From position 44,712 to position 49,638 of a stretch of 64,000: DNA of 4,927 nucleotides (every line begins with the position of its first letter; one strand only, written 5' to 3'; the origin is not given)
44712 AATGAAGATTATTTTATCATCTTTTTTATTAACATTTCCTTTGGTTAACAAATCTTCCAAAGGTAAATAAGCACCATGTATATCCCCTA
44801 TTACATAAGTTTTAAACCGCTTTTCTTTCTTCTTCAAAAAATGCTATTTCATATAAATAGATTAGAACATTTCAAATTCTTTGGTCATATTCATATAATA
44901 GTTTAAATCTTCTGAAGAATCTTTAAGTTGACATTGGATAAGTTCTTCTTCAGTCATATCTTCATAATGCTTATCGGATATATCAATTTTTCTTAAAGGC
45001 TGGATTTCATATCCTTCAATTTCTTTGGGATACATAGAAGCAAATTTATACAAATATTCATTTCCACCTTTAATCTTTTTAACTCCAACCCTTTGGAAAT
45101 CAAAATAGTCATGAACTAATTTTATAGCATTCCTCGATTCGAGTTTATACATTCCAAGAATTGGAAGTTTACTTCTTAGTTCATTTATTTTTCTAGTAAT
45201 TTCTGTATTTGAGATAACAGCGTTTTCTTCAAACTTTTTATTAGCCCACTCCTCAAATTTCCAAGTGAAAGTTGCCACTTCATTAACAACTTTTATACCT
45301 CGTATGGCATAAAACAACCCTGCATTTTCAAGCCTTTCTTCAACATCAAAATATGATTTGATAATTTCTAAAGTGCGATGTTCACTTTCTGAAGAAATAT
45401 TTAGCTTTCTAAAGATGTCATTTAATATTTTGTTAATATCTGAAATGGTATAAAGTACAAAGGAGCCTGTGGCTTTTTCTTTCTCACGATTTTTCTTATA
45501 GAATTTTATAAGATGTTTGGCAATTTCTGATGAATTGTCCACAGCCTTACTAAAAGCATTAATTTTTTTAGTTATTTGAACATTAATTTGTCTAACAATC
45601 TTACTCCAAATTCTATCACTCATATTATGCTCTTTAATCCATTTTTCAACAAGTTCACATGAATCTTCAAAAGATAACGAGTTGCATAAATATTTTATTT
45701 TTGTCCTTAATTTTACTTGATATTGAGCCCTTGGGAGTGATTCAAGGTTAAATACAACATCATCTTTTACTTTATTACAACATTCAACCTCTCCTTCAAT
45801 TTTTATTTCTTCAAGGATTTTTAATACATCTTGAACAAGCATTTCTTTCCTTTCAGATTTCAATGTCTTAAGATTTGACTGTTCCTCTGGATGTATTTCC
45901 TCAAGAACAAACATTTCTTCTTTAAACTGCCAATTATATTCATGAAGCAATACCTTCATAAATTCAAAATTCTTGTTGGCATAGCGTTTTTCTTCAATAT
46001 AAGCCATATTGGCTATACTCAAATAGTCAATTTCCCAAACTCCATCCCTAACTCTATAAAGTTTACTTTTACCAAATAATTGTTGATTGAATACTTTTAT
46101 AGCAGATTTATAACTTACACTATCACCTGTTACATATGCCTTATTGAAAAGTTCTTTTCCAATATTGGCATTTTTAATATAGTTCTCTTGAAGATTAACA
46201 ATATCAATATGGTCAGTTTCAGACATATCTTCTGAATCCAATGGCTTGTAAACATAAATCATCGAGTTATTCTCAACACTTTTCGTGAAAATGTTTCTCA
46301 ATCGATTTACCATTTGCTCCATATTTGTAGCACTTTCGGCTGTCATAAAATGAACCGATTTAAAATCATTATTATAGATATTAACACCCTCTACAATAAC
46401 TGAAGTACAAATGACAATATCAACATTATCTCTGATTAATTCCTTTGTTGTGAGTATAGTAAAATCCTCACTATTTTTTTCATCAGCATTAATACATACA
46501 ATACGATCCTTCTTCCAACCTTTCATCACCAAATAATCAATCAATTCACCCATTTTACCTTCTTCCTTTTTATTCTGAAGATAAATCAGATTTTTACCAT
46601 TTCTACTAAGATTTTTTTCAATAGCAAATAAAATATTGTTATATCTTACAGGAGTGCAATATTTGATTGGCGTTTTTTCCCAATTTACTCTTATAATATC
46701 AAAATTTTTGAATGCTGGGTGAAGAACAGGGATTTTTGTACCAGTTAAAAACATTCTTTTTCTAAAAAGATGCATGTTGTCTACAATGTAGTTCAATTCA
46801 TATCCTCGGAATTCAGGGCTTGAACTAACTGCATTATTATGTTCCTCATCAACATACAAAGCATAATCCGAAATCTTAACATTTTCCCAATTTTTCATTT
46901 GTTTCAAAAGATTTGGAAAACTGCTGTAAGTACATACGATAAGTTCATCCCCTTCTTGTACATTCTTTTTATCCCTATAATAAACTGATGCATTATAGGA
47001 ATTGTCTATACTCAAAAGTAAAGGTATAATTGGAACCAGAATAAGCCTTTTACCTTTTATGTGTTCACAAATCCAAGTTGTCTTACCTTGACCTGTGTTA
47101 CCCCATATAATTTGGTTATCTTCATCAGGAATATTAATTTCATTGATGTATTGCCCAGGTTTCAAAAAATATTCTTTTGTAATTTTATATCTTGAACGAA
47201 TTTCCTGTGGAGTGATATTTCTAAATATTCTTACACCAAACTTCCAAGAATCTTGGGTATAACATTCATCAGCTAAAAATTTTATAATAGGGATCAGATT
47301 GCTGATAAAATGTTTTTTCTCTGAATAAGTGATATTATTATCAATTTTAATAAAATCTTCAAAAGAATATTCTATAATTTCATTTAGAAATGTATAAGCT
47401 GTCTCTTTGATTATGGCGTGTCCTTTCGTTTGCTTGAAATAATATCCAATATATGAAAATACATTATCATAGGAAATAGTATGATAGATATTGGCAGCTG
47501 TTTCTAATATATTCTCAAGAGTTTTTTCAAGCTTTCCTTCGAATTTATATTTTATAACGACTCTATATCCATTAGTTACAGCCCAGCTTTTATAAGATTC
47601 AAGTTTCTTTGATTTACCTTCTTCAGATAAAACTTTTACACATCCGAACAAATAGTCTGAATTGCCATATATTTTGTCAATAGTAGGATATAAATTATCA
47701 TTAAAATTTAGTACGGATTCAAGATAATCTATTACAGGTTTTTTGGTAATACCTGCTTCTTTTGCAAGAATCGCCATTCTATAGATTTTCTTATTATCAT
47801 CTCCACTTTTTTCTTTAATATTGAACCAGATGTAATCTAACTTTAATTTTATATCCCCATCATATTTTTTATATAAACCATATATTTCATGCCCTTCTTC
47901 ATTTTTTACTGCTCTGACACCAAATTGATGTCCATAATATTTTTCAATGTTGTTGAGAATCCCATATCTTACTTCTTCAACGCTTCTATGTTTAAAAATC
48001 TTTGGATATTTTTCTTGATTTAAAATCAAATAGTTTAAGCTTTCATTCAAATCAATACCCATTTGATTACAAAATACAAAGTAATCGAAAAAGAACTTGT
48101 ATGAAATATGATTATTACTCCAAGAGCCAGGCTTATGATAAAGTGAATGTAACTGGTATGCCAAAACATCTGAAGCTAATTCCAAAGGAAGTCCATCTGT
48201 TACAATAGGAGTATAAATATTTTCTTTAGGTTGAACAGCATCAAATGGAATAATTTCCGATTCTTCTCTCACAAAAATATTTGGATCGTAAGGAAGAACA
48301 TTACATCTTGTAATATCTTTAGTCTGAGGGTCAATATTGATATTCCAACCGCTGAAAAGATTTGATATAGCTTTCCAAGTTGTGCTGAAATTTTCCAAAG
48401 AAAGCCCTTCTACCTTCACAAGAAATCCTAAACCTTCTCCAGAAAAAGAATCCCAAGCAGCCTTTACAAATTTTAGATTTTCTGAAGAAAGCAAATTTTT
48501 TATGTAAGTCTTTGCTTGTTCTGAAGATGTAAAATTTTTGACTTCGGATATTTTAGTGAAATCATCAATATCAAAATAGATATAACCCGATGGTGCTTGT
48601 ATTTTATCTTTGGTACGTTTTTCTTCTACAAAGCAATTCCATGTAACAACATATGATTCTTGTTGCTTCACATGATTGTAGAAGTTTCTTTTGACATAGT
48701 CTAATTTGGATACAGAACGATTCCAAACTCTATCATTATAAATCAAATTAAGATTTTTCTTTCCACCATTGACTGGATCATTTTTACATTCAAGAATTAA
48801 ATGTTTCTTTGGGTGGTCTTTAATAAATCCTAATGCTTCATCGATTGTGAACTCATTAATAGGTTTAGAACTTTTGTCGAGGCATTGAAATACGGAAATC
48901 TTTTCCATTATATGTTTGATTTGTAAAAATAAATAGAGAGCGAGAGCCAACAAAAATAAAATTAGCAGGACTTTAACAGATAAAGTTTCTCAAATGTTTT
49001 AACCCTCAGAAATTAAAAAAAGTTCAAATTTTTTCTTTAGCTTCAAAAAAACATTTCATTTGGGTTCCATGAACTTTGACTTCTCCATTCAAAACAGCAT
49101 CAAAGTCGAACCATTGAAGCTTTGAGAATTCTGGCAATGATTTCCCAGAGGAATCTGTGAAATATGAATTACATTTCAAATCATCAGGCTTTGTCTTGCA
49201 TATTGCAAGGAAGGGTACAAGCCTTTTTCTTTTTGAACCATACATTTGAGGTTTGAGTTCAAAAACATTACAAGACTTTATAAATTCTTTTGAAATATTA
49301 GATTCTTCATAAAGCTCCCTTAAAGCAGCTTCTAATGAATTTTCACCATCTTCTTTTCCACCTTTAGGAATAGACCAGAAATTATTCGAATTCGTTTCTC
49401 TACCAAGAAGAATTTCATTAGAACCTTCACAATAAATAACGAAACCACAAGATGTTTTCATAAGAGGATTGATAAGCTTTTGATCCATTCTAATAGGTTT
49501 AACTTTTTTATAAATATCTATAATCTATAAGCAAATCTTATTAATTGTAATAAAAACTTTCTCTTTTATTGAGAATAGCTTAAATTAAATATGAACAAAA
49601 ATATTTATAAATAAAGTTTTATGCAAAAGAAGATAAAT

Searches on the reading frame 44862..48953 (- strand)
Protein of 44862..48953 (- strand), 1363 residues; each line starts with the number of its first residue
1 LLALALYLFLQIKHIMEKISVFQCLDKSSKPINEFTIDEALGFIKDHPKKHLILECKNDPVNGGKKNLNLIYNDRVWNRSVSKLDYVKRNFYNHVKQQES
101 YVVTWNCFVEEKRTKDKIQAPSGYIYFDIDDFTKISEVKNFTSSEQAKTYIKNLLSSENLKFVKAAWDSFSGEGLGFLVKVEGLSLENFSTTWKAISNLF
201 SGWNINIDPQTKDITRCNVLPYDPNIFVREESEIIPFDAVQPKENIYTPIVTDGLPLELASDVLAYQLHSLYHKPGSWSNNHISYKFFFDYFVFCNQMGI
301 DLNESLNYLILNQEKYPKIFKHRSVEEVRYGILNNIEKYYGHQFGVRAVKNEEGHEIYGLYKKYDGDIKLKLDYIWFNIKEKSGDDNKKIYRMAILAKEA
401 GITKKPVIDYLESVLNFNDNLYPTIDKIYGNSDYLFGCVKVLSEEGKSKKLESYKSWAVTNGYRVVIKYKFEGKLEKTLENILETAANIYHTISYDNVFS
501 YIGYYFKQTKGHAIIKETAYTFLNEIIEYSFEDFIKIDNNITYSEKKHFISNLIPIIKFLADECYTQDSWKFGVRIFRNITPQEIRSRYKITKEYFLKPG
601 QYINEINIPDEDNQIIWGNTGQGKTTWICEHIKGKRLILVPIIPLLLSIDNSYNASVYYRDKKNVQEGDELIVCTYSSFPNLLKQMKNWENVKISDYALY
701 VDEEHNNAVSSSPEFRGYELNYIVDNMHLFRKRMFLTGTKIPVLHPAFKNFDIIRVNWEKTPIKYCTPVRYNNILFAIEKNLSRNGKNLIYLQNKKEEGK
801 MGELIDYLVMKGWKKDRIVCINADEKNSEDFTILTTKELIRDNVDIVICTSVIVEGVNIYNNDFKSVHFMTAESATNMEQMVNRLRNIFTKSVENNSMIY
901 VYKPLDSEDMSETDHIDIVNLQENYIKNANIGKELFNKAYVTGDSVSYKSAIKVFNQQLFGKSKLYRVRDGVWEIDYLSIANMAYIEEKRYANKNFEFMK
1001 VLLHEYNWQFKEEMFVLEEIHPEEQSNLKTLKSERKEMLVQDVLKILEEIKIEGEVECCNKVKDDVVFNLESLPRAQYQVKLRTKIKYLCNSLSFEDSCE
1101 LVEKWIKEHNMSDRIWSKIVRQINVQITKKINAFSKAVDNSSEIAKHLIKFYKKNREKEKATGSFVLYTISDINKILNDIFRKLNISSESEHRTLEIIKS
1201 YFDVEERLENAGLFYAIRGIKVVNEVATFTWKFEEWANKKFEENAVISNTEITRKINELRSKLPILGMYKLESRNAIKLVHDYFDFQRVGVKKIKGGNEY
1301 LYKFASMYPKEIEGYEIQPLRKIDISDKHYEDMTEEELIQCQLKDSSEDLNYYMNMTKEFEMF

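Call 36: search_protein_families(library=pfam, proteins=[window:44862-48953:-], max_evalue=0.001)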
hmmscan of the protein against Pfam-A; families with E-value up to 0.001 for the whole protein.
window:44862-48953:- (1363 aa): 1 family
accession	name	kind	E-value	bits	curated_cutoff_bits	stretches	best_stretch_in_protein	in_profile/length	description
PF08800.15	BT4734-like_N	-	1.6e-05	25.5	22.4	1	110-227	16-133/134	BT4734-like, N-terminal domain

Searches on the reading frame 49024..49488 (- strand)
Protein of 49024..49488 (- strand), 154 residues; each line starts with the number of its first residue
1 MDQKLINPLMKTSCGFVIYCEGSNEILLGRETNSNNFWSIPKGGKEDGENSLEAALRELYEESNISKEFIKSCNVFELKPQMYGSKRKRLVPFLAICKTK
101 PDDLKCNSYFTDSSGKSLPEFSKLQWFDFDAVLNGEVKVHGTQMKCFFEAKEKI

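Call 36: search_protein_families(library=pfam, proteins=[window:49024-49488:-], max_evalue=0.001)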
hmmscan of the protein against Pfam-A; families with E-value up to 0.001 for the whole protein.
window:49024-49488:- (154 aa): 1 family
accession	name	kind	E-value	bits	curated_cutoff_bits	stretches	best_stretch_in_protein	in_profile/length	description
PF00293.34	NUDIX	-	1.3e-12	48.4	21.1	1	17-133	8-119/134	NUDIX domain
